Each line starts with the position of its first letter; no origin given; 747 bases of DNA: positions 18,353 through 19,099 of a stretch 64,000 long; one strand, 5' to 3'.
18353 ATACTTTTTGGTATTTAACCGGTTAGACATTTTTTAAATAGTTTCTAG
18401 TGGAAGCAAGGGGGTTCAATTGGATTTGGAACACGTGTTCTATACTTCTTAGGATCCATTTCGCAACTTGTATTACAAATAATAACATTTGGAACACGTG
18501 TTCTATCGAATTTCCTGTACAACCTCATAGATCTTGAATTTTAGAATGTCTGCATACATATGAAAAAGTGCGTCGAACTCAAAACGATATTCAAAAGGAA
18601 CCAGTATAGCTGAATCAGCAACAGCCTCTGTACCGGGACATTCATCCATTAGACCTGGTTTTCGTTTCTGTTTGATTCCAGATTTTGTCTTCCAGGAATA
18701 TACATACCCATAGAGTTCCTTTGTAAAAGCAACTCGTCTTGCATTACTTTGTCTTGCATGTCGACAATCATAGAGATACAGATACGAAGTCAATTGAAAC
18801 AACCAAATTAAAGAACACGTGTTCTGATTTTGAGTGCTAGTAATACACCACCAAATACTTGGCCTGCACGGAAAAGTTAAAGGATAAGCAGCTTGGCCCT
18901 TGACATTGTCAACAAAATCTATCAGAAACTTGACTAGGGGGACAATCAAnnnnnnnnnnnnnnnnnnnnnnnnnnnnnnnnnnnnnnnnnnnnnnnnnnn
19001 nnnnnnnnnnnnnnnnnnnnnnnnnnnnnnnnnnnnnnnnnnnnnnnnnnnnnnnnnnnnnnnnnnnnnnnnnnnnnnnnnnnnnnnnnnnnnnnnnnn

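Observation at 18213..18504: Candidate replication origin: inverted ORB-like boxes around an AT-rich core, bracketed by 14-bp palindromes, 23 kb from orc1/cdc6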

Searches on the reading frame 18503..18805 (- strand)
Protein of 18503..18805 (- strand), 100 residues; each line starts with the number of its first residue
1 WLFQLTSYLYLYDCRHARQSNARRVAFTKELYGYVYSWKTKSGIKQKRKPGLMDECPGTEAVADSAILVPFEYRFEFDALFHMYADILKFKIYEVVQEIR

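Call 30: search_protein_families(library=ncbifam, proteins=[window:18503-18805:-], max_evalue=1)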
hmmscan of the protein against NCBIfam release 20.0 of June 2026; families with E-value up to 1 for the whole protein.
window:18503-18805:- (100 aa): 0 families

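Call 31: search_protein_families(library=pfam, proteins=[window:18503-18805:-], max_evalue=10)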
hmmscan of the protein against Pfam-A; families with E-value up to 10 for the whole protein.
window:18503-18805:- (100 aa): 0 families

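Call 33: find_homologous_proteins(query=window:18503-18793:-, max_evalue=0.001)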
Query window:18503-18793:- (96 aa): 180 proteins with E <= 0.001 among 180 candidates; the best 120 are listed.
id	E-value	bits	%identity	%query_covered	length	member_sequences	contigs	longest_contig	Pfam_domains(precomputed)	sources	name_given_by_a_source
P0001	3.1e-55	202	92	100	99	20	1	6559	-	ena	-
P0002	2.0e-50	187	87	99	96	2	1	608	-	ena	-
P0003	2.2e-50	187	88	99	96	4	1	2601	-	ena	-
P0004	3.9e-49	183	86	99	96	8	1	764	-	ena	-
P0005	3.8e-48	179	84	99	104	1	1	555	-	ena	-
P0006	7.1e-47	175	82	99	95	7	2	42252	-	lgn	-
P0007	1.5e-46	174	81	99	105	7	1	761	-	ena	-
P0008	2.0e-46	174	82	99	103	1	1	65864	-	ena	-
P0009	2.0e-46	174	82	99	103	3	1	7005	-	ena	-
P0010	3.1e-46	173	82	99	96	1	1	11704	-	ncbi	ncbi:MAG: hypothetical protein ACFFEE_01800 [Candidatus Thorarchaeota archaeon]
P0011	3.4e-46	173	83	98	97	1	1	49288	-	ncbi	ncbi:MAG: hypothetical protein ACXAEF_01460 [Candidatus Thorarchaeota archaeon]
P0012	4.7e-46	173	83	99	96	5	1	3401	-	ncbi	-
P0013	5.0e-46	173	83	99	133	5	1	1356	-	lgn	-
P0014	8.1e-46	172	80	99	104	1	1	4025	-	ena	-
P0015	9.3e-46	172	80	99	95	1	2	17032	-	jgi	jgi:hypothetical protein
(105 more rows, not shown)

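Call 49: predict_structure(alignment_id=A2)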
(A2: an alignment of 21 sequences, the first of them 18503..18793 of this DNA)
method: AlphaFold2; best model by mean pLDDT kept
length: 96 residues; sequences in the alignment: 21
mean_pLDDT: 92.5   pTM: 0.80
mean pLDDT of the five models: 92.5, 90.9, 90.2, 90.1, 89.5
residues with pLDDT >= 90: 78; 70-90: 12; 50-70: 6; < 50: 0
segments of 3 or more residues with pLDDT < 50: none
pLDDT, mean of each block of 10 residues (from residue 1): 91 74 95 96 97 95 97 97 94 87
secondary structure, 60 per line:
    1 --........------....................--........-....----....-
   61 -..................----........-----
elements in order: E3-10 H17-28 E29-36 E39-46 H48-51 E56-59 E62-66 H67-79 E84-91

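Call 52: fold_search(model_id=the predicted structure, library=pdb)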
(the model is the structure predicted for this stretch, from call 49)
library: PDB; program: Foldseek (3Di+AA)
matches with E <= 10: 991; with E <= 0.001: 0
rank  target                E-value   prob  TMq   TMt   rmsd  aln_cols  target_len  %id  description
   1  5h1o_A                5.1e-02  0.99  0.46  0.51   3.7        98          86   13  CRISPR-associated protein (released 2017-10-18)
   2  5d4n_B                5.1e-02  0.41  0.26  0.28  14.1       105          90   11  Structure of CPII bound to ADP, AMP and acetate, from Thiomonas intermedia K12 (released 2016-09-28)
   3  7r30_B                5.4e-02  0.75  0.33  0.31  13.1        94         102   16  Carbon regulatory PII-like protein SbtB from Synechocystis sp. 6803 in complex with ADP and AMP resulting from ADP soa (released 2023-02-15)
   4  3opk_A                5.4e-02  0.69  0.30  0.28  13.0       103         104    9  Crystal structure of divalent-cation tolerance protein CutA from Salmonella enterica subsp. enterica serovar Typhimuri (released 2010-10-06)
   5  5d4p_A                5.4e-02  0.35  0.27  0.26  14.5       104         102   14  Structure of CPII bound to ADP and bicarbonate, from Thiomonas intermedia K12 (released 2016-09-28)
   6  5ds7_C                6.5e-02  0.47  0.29  0.29  13.6       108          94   11  2.0 A Structure of CPII, a nitrogen regulatory PII-like protein from Thiomonas intermedia K12, bound AMP (released 2016-09-28)
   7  1osc_D                7.8e-02  0.47  0.28  0.26  13.4       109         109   11  Crystal structure of rat CUTA1 at 2.15 A resolution (released 2003-11-25)
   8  2zfh_B                8.3e-02  0.69  0.33  0.30  13.3       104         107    7  Crystal structure of putative CutA1 from Homo sapiens at 2.05A resolution (released 2008-01-22)
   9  2zom_B                8.3e-02  0.51  0.28  0.26  12.7       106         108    8  Crystal structure of CutA1 from Oryza sativa (released 2009-05-26)
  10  7egk_B                8.3e-02  0.18  0.23  0.21  15.8       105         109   15  Bicarbonate transporter complex SbtA-SbtB bound to AMP (released 2021-05-26)
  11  2djw_H                8.8e-02  0.89  0.40  0.46  11.5       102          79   15  Crystal structure of TTHA0845 from Thermus thermophilus HB8 (released 2006-09-12)
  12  5d4n_A                8.8e-02  0.33  0.29  0.27  14.8       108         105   12  Structure of CPII bound to ADP, AMP and acetate, from Thiomonas intermedia K12 (released 2016-09-28)
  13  2zfh_C                9.4e-02  0.63  0.33  0.30  13.2       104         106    7  Crystal structure of putative CutA1 from Homo sapiens at 2.05A resolution (released 2008-01-22)
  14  3lo3_A                9.4e-02  0.35  0.30  0.31  11.3       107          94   13  The crystal structure of a conserved functionally unknown protein from Colwellia psychrerythraea 34H. (released 2010-02-16)
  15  8rd8_FG               1.0e-01  0.57  0.37  0.35   9.6       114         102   11  Cryo-EM structure of P. urativorans 70S ribosome in complex with hibernation factors Balon and RaiA (structure 1). (released 2024-02-21)
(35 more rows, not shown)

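Call 55: search_solved_structures(query=A2, max_evalue=10)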
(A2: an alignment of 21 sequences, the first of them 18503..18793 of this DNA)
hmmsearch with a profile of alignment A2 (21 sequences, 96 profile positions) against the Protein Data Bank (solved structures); distinct sequences matched with E-value up to 10: 3.
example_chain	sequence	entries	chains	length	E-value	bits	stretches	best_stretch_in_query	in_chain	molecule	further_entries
1ppa_A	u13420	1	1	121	0.058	17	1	29-61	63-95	PHOSPHOLIPASE A2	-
1s8g_A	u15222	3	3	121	0.06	16.9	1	29-61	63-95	Phospholipase A2 homolog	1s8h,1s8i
2aoz_A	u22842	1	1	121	0.087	16.4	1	29-59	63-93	Phospholipase A2 homolog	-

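Call 84: search_protein_families(library=phrogs, proteins=[window:18503-18793:-], max_evalue=0.1)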
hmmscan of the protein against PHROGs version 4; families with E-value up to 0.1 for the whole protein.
window:18503-18793:- (96 aa): 0 families

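Call 86: fold_search(model_id=the predicted structure, library=viral)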
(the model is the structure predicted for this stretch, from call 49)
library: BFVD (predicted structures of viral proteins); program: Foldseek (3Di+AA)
matches with E <= 10: 719; with E <= 0.001: 0
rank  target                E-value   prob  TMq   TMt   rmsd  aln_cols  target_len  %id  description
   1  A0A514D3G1            8.7e-03  0.95  0.38  0.15  14.4       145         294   11  RNA-directed RNA polymerase (Fragment) [Riboviria sp.]
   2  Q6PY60                1.6e-02  0.80  0.32  0.17  14.2       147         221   13  RNA-directed RNA polymerase (Fragment) [Cucumber leaf spot virus]
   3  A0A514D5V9            5.7e-02  0.80  0.39  0.11  14.5       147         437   10  RNA-directed RNA polymerase (Fragment) [Riboviria sp.]
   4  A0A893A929            6.5e-02  0.57  0.31  0.20  14.6       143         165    9  RNA-directed RNA polymerase (Fragment) [Riboviria sp.]
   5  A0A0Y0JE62            7.3e-02  0.82  0.37  0.11  12.3        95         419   12  Uncharacterized protein [Glossina hytrovirus (isolate Glossina pallidipes/Ethiopia/Seibersdorf/-)]
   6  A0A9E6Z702            9.9e-02  0.84  0.41  0.35  12.3       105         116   10  (no name in the UniProt tables at hand)
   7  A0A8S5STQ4            9.9e-02  0.14  0.19  0.19  11.8       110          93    8  Uncharacterized protein [Siphoviridae sp. ctKwY15]
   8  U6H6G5                1.0e-01  0.23  0.28  0.09  18.2       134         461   12  GP117 [Caviid herpesvirus 2 str. CIDMTR]
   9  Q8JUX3                1.4e-01  0.54  0.38  0.24  15.5       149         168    7  (no name in the UniProt tables at hand)
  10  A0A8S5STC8            1.8e-01  0.33  0.29  0.34  11.3        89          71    7  Uncharacterized protein [Myoviridae sp. ctZ2t4]
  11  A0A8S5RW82            1.9e-01  0.51  0.32  0.21  12.3       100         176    8  Uncharacterized protein [Siphoviridae sp. ctHip2]
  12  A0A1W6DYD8            1.9e-01  0.44  0.29  0.38  10.6       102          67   10  Uncharacterized protein [Aeromonas phage phiA8-29]
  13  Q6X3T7                2.0e-01  0.51  0.33  0.32  12.1        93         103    5  SPOR domain-containing protein [Bacillus phage Bam35c]
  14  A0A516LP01            2.0e-01  0.18  0.23  0.16  16.3        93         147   12  (no name in the UniProt tables at hand)
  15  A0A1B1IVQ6            2.2e-01  0.28  0.30  0.25  12.9       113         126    9  (no name in the UniProt tables at hand)
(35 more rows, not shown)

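Call 109: search_protein_representatives(alignment_id=A2)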
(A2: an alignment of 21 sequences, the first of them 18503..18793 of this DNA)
Query: 21 sequences, 96 profile positions. Proteins with E-value up to 0.001 (for the whole library): 15; up to 1e-10: 11; up to 1e-30: 3. The best 15 are listed.
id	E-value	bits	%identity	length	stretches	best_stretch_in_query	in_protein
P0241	1.1e-42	160.4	-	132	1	3-95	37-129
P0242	9.4e-38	144.6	-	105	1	3-95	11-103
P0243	5.6e-34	132.5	-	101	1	2-95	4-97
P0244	9.9e-30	118.8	-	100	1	3-95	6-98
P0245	2.9e-21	91.7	-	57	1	40-95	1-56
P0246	6.8e-20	87.3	-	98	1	1-95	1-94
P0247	9.3e-20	86.9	-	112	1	7-95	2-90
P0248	1.1e-19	86.6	-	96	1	3-95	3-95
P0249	1.2e-17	80.1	-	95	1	5-93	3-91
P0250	4.8e-16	75.0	-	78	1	20-95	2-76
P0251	5.7e-11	58.7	-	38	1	58-95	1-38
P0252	5.6e-08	49.1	-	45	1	53-95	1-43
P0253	5.9e-07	45.8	-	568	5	18-54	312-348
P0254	3.3e-06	43.4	-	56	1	43-94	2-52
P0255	1.4e-04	38.2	-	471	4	17-83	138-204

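Call 111: search_solved_structures(query=A5, max_evalue=10)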
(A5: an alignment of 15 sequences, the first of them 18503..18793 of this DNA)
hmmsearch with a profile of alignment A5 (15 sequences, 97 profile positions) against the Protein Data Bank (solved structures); distinct sequences matched with E-value up to 10: 0.

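Call 112: search_protein_families(library=pfam, alignment_id=A5, max_evalue=1)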
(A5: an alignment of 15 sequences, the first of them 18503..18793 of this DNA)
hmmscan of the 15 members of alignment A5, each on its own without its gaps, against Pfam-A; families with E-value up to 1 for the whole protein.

A. member 1, window:18503-18793:- (96 aa): 0 families

B. families by the number of members that match (of 15 scanned): 1 family
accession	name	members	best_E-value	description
PF20123.4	DUF6513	1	0.12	Family of unknown function (DUF6513)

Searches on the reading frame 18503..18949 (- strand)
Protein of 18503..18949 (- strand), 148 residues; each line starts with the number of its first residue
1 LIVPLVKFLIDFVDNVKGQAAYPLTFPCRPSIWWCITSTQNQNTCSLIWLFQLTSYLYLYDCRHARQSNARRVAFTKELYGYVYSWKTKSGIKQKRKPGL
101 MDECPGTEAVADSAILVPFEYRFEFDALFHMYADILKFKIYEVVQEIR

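Call 10: search_protein_families(library=pfam, proteins=[window:18503-18949:-])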
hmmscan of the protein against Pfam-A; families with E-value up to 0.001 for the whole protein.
window:18503-18949:- (148 aa): 0 families
